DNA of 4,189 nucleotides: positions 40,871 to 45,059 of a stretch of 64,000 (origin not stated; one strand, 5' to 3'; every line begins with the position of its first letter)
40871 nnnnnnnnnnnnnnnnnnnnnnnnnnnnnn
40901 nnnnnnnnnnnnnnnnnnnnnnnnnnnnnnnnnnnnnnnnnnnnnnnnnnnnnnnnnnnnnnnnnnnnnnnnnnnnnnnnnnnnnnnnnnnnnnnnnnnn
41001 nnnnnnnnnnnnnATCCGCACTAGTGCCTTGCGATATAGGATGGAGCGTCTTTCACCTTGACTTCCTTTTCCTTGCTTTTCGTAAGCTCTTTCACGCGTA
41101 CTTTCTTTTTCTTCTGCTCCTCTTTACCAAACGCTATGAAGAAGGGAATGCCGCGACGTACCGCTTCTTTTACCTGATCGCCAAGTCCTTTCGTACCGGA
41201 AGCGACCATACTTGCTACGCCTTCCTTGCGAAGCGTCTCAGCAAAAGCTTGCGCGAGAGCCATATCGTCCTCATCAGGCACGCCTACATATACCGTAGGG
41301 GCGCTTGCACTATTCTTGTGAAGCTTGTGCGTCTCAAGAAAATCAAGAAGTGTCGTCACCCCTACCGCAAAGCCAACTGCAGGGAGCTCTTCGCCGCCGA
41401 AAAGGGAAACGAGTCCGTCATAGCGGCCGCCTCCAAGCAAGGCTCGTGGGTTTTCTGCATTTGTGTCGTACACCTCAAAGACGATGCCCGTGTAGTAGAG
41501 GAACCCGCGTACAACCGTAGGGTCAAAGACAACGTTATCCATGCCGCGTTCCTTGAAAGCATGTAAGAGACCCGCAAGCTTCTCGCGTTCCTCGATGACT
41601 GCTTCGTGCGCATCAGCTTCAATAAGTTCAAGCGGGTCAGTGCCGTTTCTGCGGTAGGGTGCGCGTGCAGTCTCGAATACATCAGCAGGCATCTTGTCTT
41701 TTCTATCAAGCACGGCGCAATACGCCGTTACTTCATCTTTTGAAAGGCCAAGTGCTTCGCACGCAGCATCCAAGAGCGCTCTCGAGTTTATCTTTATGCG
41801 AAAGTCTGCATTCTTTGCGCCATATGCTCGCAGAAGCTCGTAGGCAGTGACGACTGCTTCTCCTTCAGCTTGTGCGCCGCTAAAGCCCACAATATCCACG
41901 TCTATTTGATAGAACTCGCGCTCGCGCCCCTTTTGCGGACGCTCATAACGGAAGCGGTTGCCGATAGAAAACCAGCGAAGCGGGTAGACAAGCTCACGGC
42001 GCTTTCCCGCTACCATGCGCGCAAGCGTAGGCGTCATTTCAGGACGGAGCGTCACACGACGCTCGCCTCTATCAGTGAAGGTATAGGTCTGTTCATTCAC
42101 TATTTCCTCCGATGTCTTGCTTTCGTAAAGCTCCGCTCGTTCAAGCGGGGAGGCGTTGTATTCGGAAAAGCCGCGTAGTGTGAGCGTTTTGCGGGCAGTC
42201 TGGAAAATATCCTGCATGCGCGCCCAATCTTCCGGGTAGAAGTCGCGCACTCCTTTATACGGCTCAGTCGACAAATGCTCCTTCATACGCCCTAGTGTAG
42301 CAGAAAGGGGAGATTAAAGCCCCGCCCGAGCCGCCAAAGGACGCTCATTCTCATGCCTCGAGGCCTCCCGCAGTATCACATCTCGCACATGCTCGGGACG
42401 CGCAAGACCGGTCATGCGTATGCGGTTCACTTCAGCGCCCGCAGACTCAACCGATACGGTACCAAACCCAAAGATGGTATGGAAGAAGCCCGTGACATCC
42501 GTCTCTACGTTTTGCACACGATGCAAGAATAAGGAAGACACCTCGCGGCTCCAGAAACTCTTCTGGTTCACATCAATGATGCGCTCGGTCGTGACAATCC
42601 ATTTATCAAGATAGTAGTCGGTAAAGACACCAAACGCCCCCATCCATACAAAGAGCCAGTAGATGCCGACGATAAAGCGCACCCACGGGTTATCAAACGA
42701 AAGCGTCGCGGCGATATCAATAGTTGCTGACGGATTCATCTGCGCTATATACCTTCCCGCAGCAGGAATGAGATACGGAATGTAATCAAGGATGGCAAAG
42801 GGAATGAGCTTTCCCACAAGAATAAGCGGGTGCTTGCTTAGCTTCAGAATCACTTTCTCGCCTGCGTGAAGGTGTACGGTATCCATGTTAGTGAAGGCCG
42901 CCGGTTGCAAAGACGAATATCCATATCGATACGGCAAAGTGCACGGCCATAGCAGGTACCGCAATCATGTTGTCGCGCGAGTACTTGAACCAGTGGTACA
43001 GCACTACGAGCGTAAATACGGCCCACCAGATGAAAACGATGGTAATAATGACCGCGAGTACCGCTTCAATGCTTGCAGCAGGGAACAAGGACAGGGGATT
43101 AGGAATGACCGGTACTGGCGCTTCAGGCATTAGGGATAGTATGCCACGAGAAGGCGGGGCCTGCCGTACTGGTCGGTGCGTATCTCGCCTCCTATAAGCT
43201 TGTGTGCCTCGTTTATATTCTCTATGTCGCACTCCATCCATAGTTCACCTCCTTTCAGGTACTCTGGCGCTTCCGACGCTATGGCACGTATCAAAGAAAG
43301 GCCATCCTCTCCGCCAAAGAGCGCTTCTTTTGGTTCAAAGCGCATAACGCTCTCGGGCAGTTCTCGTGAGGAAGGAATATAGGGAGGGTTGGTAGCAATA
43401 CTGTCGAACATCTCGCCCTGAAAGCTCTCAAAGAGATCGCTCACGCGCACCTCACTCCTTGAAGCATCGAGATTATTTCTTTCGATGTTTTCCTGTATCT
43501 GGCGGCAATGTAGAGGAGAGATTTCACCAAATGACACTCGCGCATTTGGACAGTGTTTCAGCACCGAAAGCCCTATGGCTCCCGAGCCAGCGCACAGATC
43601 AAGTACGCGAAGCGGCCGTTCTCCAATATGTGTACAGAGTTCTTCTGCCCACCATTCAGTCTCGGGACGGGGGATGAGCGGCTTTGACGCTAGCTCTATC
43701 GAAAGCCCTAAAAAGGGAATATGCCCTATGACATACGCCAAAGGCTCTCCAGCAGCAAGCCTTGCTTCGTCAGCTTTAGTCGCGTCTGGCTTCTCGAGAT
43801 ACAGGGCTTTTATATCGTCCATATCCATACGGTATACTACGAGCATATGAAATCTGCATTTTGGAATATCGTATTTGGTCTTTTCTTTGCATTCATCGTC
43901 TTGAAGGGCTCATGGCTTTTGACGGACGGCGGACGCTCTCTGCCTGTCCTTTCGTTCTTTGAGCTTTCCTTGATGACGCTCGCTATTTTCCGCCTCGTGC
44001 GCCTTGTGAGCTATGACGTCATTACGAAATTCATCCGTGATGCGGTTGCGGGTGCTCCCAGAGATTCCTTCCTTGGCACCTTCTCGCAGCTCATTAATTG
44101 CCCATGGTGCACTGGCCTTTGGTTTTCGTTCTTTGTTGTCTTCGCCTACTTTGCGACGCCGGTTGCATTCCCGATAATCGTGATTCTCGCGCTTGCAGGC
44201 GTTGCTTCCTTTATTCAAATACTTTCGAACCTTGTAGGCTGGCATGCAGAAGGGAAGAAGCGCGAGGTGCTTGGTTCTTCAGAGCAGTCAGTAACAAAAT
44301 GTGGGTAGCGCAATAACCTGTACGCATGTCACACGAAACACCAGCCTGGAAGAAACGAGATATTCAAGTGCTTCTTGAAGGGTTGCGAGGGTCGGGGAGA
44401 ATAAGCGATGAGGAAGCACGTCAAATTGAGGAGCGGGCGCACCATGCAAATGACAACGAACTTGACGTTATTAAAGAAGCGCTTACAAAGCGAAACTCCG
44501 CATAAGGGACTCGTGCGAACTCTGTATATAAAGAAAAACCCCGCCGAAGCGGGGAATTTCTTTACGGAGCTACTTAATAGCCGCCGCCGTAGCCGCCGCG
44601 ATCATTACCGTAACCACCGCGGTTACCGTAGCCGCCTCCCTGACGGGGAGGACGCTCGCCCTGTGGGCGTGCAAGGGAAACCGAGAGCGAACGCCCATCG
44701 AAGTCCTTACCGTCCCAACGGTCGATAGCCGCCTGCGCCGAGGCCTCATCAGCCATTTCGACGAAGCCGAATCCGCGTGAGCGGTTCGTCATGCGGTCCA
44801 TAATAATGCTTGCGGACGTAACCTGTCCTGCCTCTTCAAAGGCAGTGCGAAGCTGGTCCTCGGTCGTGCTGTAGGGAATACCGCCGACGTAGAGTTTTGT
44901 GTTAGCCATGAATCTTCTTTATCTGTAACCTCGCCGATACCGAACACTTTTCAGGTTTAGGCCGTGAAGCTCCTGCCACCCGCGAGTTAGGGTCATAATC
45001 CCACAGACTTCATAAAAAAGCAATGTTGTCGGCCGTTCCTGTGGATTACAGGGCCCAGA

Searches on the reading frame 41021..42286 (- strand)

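Call 59: search_protein_families(library=pfam, proteins=[window:41021-42286:-], max_evalue=0.001)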
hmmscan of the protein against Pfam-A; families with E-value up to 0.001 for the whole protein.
window:41021-42286:- (421 aa): 4 families
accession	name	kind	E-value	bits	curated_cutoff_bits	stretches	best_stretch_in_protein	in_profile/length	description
PF13393.11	tRNA-synt_His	-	2.3e-47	162.2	25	1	12-313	1-308/308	Histidyl-tRNA synthetase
PF03129.25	HGTP_anticodon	-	3e-11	43.7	21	1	339-419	9-92/94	Anticodon binding domain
PF00587.30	tRNA-synt_2b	-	7.3e-10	39.6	29.3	1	68-158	1-97/179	tRNA synthetase class II core domain (G, H, P, S and T)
PF01409.25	tRNA-synt_2d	-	4e-06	26.9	19.8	1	66-158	66-157/246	tRNA synthetases class II core domain (F)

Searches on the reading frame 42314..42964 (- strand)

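Call 59: search_protein_families(library=pfam, proteins=[window:42314-42964:-], max_evalue=0.001)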
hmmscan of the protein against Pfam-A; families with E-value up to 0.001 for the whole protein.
window:42314-42964:- (216 aa): 1 family
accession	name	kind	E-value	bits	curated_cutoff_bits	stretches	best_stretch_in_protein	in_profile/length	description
PF03703.20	bPH_2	-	9.9e-08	32.6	22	1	122-196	5-77/78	Bacterial PH domain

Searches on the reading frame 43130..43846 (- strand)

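Call 60: search_protein_families(library=pfam, proteins=[window:43130-43846:-], max_evalue=0.001)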
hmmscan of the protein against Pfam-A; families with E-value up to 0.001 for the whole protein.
window:43130-43846:- (238 aa): 4 families
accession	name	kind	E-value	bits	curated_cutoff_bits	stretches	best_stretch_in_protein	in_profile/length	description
PF05175.20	MTS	-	6.2e-13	49.2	23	1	73-157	26-109/170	Methyltransferase small domain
PF03602.21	Cons_hypoth95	-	1.2e-06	28.8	24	1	78-160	42-127/182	Conserved hypothetical protein 95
PF10294.15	Methyltransf_16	-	6.3e-05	23.2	21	1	77-138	46-105/174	Lysine methyltransferase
PF13649.12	Methyltransf_25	-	0.00013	23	27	1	81-152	1-70/97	Methyltransferase domain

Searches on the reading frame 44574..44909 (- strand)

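Call 60: search_protein_families(library=pfam, proteins=[window:44574-44909:-], max_evalue=0.001)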
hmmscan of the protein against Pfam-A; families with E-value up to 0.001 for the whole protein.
window:44574-44909:- (111 aa): 2 families
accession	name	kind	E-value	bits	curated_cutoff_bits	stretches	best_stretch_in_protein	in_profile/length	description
PF00076.28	RRM_1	-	6.2e-23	80.9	20.7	1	6-75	1-69/70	RNA recognition motif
PF16367.11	RRM_7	-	0.00065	20.1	27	0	4-63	2-67/94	RNA recognition motif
